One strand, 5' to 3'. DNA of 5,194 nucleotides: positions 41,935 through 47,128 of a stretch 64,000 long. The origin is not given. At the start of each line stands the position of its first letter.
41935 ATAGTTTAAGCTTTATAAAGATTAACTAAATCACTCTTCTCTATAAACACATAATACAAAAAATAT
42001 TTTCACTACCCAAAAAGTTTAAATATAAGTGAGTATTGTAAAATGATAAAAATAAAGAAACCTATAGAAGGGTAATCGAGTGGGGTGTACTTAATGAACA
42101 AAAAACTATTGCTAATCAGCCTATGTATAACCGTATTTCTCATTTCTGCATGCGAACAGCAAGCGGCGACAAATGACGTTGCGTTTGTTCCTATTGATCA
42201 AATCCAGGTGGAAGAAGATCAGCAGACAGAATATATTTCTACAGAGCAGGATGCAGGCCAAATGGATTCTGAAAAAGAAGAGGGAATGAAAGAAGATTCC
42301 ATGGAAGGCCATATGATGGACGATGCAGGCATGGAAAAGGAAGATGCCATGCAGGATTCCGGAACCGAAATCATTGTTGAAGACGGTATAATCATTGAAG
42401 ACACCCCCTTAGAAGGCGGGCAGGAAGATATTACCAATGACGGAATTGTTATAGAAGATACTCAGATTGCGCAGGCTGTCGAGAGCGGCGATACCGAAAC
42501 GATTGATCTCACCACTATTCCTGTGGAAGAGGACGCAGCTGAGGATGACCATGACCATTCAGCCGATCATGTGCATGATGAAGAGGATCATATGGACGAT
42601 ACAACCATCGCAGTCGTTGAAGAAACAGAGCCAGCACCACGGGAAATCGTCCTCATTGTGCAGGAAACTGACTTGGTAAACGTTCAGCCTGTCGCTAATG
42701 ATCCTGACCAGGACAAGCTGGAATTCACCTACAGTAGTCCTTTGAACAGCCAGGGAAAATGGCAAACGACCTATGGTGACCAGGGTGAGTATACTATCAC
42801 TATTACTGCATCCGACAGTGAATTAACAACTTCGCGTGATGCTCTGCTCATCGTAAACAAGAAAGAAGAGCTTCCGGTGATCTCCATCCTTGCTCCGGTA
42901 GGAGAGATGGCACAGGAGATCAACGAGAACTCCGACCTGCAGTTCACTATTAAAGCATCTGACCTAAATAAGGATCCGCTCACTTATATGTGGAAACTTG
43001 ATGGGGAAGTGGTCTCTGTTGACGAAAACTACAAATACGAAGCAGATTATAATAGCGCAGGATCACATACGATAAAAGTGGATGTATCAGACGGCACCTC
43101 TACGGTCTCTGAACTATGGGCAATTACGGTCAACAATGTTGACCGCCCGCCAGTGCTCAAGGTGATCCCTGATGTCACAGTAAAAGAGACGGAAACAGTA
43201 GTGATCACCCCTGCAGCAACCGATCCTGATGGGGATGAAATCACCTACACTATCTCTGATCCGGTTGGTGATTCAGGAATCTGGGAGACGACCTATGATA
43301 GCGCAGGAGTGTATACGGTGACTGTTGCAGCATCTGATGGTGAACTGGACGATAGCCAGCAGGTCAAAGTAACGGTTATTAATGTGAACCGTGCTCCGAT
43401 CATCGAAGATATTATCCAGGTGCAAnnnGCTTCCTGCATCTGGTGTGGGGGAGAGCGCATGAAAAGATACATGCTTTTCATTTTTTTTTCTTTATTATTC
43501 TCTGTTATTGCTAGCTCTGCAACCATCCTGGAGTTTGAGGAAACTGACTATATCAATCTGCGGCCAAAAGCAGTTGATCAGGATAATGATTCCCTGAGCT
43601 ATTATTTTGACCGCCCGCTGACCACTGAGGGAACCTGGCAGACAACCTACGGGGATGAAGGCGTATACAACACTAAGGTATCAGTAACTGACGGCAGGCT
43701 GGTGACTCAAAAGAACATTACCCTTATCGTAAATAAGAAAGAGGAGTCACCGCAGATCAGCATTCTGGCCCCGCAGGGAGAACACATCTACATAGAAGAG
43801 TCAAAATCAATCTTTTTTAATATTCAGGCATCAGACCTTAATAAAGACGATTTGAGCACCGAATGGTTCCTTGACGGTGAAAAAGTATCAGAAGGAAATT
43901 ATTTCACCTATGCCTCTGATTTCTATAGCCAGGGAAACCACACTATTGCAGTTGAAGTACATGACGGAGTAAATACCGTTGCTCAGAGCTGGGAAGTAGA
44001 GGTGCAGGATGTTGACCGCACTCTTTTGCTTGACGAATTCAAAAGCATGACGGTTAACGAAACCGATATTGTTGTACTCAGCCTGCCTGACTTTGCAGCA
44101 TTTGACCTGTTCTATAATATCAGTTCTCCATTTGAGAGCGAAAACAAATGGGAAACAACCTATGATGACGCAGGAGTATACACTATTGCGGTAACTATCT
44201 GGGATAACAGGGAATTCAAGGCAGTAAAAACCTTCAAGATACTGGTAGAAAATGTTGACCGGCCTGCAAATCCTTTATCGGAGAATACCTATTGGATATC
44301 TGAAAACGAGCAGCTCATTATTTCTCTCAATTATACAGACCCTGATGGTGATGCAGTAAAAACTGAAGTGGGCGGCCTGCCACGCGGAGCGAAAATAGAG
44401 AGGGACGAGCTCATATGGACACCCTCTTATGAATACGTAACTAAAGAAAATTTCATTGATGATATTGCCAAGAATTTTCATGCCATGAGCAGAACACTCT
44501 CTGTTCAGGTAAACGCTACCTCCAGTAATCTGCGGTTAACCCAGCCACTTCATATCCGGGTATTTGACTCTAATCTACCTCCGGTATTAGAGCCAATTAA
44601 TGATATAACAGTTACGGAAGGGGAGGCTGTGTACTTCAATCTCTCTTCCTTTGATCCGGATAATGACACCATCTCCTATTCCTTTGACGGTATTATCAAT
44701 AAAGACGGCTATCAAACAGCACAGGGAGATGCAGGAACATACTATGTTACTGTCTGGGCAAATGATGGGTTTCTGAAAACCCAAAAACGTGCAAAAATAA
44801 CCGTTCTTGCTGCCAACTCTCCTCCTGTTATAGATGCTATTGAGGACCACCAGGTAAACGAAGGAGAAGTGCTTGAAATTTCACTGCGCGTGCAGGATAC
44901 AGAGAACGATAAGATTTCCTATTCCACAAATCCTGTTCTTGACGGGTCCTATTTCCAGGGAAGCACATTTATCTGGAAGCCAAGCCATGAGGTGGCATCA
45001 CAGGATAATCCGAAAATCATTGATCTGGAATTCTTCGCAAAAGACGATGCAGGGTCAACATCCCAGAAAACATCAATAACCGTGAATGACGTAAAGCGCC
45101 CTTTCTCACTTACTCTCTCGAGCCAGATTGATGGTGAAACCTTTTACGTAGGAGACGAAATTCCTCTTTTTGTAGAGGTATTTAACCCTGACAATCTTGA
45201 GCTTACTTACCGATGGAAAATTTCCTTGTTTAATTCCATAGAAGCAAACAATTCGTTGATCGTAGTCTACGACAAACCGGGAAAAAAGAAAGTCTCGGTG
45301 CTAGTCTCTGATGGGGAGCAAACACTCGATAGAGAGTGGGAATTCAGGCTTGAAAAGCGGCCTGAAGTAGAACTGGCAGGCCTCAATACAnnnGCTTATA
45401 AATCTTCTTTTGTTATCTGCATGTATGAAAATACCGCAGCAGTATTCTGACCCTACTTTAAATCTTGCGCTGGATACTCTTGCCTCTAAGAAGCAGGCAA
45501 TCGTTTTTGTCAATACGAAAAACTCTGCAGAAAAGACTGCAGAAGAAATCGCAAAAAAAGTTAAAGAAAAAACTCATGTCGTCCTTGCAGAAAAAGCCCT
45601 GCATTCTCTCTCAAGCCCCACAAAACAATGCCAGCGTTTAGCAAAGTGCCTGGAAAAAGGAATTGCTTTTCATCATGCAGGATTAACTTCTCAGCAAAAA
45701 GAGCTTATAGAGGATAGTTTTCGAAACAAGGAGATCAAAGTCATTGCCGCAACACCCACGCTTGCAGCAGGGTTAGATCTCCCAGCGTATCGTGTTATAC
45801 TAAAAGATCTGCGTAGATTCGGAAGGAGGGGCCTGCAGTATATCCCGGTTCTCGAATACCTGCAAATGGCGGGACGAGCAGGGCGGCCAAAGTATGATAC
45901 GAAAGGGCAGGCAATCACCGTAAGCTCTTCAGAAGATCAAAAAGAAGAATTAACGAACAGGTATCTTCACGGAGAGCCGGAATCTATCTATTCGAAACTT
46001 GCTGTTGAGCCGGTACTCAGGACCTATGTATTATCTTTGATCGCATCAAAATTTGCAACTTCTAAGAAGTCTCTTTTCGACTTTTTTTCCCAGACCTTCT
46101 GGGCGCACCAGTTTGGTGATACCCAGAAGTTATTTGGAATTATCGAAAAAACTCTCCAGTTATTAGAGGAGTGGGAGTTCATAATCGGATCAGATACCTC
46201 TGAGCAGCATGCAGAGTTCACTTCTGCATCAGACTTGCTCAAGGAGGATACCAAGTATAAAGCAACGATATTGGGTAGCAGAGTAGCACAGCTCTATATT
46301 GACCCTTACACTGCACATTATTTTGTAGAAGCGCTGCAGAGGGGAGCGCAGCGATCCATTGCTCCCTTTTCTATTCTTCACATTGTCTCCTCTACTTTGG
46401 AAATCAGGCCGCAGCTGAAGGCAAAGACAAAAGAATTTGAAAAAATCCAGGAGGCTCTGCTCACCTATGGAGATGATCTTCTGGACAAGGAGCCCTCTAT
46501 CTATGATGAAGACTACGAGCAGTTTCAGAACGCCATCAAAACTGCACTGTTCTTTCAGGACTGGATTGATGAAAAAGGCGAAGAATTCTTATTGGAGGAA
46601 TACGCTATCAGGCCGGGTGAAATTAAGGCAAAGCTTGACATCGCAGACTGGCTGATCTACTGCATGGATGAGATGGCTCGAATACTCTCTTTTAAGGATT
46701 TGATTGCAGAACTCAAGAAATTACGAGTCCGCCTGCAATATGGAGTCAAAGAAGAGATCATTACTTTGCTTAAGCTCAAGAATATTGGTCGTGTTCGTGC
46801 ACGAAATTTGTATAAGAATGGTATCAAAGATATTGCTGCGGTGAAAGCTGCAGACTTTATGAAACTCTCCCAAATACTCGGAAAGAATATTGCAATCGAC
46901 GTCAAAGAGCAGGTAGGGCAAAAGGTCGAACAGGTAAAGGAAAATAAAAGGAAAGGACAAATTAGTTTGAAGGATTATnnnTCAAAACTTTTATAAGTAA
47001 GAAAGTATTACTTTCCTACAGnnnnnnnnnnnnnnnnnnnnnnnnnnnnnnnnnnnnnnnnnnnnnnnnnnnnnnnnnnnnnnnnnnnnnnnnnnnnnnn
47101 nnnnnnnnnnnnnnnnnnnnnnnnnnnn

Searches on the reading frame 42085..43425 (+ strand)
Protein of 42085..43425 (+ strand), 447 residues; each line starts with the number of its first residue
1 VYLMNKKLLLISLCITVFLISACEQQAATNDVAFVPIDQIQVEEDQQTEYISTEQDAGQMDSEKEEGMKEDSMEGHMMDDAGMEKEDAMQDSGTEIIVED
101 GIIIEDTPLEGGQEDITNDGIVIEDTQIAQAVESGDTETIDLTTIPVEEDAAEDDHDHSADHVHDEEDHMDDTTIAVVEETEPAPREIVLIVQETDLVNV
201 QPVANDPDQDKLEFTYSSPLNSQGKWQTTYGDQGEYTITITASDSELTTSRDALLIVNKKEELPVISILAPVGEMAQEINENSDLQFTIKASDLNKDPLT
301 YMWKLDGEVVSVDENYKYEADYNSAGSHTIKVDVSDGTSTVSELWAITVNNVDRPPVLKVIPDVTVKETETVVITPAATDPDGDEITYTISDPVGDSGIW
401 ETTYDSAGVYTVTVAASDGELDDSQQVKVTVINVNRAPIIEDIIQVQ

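Call 19: search_protein_families(library=pfam, proteins=[window:42085-43425:+], max_evalue=0.01)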
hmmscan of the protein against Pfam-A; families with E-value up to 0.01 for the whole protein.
window:42085-43425:+ (447 aa): 8 families
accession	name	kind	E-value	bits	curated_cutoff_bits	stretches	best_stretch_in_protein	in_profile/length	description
PF00801.26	PKD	-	1.6e-14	54.1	23.5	2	368-431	13-80/80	PKD domain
PF18911.6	PKD_4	-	5e-12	46.1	27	1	276-341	11-75/85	PKD domain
PF17963.7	Big_9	-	2.4e-11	44.8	23.6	3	275-342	9-82/89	Bacterial Ig domain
PF17957.7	Big_7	-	7.3e-05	23.8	24.1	1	264-332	1-70/70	Bacterial Ig domain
PF16820.11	PKD_3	-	0.00023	21.4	26.3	1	278-330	14-62/68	PKD-like domain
PF05345.18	He_PIG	-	0.00026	21.8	24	0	226-251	63-89/96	Putative Ig domain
PF18981.6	InlK_D3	-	0.0018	18.8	25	0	405-431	47-73/75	Internalin K domain (D3/D4)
PF17803.7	Cadherin_4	-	0.0089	17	25.1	1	347-401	5-60/71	Bacterial cadherin-like domain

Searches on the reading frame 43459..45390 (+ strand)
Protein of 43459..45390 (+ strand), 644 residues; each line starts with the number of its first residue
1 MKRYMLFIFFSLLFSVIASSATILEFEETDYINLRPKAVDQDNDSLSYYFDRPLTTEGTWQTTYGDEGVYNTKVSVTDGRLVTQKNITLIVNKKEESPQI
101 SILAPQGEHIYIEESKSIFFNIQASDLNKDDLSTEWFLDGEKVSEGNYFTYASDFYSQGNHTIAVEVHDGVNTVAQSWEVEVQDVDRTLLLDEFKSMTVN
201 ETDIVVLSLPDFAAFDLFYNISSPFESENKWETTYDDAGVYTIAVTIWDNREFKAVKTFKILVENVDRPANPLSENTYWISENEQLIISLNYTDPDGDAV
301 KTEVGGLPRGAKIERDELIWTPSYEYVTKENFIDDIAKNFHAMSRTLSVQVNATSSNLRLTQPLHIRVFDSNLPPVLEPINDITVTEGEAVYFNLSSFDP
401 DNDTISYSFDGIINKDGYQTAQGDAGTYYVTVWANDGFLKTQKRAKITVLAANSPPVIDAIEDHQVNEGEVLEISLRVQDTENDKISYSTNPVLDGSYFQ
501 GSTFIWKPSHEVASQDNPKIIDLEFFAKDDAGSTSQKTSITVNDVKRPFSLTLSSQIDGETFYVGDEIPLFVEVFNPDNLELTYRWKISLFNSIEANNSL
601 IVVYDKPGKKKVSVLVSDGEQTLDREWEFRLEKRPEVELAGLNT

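Call 19: search_protein_families(library=pfam, proteins=[window:43459-45390:+], max_evalue=0.01)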
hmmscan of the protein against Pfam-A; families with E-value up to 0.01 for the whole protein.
window:43459-45390:+ (644 aa): 7 families
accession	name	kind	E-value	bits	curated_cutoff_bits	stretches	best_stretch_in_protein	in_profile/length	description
PF18911.6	PKD_4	-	3.2e-15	56.4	27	0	372-437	1-71/85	PKD domain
PF17963.7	Big_9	-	3.6e-10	41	23.6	1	372-441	1-81/89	Bacterial Ig domain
PF00801.26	PKD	-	2.1e-09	37.7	23.5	1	109-182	8-80/80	PKD domain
PF17803.7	Cadherin_4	-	1.3e-07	32.4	25.1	0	445-489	3-50/71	Bacterial cadherin-like domain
PF05345.18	He_PIG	-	6.9e-06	26.9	24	0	374-410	1-42/96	Putative Ig domain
PF06832.18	BiPBP_C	-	0.0026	18.1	26.8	0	95-165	9-78/90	Penicillin-Binding Protein C-terminus Family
PF07686.23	V-set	-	0.0031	18.1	26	0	61-91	79-108/109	Immunoglobulin V-set domain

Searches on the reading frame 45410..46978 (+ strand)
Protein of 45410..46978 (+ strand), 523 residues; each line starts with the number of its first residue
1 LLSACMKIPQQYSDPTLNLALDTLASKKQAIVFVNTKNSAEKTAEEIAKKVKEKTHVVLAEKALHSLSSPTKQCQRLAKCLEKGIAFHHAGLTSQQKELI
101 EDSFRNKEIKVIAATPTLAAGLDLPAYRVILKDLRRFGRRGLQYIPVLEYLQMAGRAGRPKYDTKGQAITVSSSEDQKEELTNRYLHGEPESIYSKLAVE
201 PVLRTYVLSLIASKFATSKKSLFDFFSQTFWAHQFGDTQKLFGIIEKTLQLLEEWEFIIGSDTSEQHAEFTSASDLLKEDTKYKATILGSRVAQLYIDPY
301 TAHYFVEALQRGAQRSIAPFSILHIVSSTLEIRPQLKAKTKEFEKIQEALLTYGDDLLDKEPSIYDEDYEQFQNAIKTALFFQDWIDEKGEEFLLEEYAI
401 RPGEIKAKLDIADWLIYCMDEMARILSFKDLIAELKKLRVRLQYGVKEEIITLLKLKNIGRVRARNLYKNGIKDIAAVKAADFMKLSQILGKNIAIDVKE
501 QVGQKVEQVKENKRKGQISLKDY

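Call 31: search_protein_families(library=ncbifam, proteins=[window:45410-46978:+], max_evalue=0.00001)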
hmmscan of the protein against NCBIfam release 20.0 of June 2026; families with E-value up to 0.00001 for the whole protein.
window:45410-46978:+ (523 aa): 6 families
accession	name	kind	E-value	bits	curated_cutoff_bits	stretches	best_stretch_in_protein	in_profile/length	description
NF002654.0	PRK02362.1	equivalog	1.7e-135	453.1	887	1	7-514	223-715/739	ATP-dependent DNA helicase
NF001308.0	PRK00254.1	equivalog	1.4e-116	390.5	1216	1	12-517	223-714/720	ATP-dependent DNA helicase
NF040935.1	helicase_Hel308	equivalog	3.5e-91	306.4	1200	1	13-500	233-697/704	ATP-dependent DNA helicase Hel308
NF002251.0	PRK01172.1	equivalog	6.1e-87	292.4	891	1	19-491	228-652/674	ATP-dependent DNA helicase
TIGR04121.1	DEXH_lig_assoc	equivalog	3.8e-07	28.2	850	0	82-127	276-321/804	ligase-associated DNA damage response DEXH box helicase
NF053636.1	DDHlcsCsdAPsy1082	equivalog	7.6e-06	24.7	890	0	72-187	254-363/512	DEAD/DEAH box helicase CsdA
